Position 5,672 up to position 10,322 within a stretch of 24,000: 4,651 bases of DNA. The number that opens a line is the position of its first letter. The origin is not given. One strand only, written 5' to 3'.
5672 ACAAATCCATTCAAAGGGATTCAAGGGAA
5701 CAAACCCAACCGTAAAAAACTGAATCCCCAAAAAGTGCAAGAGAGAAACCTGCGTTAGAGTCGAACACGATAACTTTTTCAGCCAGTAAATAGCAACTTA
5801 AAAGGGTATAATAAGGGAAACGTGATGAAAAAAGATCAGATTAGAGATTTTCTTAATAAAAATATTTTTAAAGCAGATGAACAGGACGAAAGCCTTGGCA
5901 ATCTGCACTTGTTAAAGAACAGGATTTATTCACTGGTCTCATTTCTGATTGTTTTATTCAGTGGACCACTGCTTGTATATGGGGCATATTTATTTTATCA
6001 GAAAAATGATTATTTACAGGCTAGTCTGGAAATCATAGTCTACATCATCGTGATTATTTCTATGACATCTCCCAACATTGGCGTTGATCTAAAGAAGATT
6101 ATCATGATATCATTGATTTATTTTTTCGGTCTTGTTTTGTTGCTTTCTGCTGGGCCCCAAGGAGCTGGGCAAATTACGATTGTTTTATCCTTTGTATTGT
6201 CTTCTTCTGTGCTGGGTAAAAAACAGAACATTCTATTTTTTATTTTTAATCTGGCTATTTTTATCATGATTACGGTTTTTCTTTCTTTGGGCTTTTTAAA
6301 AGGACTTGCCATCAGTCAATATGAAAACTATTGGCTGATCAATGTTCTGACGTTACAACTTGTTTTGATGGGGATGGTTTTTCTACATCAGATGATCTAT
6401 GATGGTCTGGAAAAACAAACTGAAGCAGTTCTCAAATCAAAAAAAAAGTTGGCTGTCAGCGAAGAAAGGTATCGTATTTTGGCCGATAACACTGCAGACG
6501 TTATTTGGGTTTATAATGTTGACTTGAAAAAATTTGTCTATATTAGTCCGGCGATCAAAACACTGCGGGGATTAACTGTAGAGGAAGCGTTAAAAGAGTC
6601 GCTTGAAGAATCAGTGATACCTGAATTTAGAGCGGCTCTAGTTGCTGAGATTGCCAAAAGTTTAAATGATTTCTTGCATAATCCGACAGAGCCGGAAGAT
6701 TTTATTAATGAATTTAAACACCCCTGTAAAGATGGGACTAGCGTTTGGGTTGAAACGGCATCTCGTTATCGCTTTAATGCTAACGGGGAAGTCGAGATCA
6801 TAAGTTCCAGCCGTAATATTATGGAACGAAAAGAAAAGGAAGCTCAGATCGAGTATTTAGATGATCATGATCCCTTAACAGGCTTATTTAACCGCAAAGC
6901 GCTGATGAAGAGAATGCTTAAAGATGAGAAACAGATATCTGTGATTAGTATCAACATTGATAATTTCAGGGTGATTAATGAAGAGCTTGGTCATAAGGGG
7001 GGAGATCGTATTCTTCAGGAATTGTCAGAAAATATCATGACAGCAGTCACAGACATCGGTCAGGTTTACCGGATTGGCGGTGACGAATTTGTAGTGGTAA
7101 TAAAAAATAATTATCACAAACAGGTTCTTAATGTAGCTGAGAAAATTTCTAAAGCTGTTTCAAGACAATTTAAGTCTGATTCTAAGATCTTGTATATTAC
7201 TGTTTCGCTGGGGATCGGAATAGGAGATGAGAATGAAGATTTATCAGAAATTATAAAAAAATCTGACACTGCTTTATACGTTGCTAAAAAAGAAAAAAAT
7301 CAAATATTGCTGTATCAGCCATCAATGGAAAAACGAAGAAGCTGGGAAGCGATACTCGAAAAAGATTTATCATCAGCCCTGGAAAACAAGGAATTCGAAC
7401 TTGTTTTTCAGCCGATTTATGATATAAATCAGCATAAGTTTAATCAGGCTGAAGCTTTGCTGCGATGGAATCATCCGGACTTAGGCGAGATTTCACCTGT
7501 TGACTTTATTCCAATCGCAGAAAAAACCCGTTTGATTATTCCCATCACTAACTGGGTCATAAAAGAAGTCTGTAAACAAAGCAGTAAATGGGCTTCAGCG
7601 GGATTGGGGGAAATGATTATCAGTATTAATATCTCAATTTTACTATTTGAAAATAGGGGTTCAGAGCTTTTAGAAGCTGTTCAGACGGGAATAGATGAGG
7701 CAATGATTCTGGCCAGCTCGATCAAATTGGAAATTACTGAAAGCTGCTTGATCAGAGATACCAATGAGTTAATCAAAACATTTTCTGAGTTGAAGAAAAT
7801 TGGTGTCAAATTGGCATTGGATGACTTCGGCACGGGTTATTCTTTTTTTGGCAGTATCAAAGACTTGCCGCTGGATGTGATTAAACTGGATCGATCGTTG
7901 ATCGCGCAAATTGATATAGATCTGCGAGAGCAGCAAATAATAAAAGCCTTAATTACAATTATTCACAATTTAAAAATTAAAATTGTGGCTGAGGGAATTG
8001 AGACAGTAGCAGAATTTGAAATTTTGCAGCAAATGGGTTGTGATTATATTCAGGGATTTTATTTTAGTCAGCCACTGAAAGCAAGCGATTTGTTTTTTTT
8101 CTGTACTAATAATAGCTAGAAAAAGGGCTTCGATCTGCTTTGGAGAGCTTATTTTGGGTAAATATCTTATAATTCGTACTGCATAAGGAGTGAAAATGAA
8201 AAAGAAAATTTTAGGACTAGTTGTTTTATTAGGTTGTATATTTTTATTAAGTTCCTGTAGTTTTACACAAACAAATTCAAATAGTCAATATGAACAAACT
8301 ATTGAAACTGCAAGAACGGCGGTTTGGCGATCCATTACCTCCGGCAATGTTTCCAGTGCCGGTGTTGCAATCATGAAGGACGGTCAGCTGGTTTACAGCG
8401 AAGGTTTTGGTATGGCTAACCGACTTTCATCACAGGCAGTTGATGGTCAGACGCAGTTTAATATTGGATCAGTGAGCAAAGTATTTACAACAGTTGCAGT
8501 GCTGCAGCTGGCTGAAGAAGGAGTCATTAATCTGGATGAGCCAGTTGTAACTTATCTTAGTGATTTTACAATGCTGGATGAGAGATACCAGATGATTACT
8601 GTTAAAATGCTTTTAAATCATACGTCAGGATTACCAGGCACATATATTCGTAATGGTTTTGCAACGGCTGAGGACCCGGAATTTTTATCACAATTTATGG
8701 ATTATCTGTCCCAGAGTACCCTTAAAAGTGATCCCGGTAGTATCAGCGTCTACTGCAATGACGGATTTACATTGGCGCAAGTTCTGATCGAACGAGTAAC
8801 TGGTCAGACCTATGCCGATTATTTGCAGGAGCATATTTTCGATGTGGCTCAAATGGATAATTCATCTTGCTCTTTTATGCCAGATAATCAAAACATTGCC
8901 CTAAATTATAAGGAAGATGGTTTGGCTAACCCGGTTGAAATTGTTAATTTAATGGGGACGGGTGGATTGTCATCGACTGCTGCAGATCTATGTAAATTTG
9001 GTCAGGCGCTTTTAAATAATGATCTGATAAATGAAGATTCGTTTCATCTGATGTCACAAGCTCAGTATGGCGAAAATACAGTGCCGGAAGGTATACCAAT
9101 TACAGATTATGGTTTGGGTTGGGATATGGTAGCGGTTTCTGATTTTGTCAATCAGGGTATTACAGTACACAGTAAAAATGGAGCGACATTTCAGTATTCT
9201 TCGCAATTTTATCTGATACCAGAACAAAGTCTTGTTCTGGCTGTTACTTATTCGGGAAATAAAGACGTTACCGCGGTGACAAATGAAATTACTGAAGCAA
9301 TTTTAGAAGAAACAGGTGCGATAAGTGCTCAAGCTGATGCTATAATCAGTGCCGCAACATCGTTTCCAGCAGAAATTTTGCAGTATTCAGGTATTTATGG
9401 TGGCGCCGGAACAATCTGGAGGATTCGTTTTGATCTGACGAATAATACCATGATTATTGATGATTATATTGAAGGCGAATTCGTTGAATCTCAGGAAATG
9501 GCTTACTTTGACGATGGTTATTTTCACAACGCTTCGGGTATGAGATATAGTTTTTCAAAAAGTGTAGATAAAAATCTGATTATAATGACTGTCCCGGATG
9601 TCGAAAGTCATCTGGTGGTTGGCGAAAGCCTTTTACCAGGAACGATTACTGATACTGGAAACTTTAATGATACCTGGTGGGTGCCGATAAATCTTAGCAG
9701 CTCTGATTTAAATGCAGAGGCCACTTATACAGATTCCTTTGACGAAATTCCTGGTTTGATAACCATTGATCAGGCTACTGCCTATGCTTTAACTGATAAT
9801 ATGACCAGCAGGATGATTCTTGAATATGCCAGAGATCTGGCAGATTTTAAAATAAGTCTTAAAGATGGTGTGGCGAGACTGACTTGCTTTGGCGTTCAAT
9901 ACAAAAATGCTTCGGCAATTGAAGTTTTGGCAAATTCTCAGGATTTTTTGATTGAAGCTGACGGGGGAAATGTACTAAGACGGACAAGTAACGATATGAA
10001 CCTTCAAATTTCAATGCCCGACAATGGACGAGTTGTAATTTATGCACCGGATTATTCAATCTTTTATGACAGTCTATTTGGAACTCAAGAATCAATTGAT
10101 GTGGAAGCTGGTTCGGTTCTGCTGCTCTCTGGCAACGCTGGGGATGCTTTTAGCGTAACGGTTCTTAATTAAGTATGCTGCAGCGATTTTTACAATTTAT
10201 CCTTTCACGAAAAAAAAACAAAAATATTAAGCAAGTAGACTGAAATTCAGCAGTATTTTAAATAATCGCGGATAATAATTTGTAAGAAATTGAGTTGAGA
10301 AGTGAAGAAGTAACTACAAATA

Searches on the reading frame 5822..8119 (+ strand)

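Call 9: search_protein_families(library=pfam, proteins=[window:5822-8119:+], max_evalue=0.1)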
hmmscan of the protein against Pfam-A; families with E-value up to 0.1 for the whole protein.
window:5822-8119:+ (765 aa): 8 families
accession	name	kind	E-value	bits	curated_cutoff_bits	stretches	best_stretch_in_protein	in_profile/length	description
PF00563.25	EAL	-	2.5e-71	240.3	31.3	1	514-751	2-236/236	EAL domain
PF00990.26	GGDEF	-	3.8e-32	111.7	23.8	1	348-493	2-159/161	Diguanylate cyclase, GGDEF domain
PF20969.2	MASE11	-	1.4e-13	51.5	27.3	1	32-181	3-153/168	MASE11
PF22335.1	Cas10-Cmr2_palm2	-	4.3e-08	33.8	27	1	361-494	21-131/133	Cas10/Cmr2, second palm domain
PF08447.18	PAS_3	-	1.9e-07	31.7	25.6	1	239-326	2-84/89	PAS fold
PF00989.32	PAS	-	2.2e-05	24.9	22.6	1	216-325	2-105/113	PAS fold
PF24898.2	GGDEF_GdpP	-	0.0006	20.5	30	1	377-489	1-109/126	Cyclic-di-AMP phosphodiesterase GdpP-like, GGDEF domain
PF13426.13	PAS_9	-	0.00079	20.1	27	1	228-333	4-101/103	PAS domain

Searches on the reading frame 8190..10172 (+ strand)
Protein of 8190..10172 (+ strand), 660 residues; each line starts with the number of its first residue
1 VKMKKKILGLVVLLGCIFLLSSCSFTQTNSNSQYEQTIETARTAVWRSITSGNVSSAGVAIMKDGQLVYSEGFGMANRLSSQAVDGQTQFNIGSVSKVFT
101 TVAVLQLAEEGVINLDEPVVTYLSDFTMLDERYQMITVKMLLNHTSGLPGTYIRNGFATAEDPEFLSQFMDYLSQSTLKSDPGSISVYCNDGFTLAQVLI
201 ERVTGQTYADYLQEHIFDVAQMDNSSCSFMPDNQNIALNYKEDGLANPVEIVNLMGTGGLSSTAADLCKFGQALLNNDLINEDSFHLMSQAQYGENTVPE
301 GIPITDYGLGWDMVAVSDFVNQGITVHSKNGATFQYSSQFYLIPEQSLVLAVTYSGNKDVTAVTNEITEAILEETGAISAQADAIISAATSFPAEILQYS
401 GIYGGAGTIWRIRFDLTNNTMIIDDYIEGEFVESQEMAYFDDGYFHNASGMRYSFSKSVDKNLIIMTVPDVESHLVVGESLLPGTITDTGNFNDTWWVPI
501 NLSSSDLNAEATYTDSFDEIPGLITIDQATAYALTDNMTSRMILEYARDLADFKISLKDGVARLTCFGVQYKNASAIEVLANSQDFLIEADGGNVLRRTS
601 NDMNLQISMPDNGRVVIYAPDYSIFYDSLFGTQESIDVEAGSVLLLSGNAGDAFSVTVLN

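Call 9: search_protein_families(library=pfam, proteins=[window:8190-10172:+], max_evalue=0.1)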
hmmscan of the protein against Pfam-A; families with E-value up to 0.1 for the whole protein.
window:8190-10172:+ (660 aa): 2 families
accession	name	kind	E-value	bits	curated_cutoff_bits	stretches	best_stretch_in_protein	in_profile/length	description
PF00144.29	Beta-lactamase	-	4.2e-56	190.9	27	1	51-359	11-313/329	Beta-lactamase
PF13354.11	Beta-lactamase2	-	3.6e-05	23.6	22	1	83-120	14-51/214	Beta-lactamase enzyme family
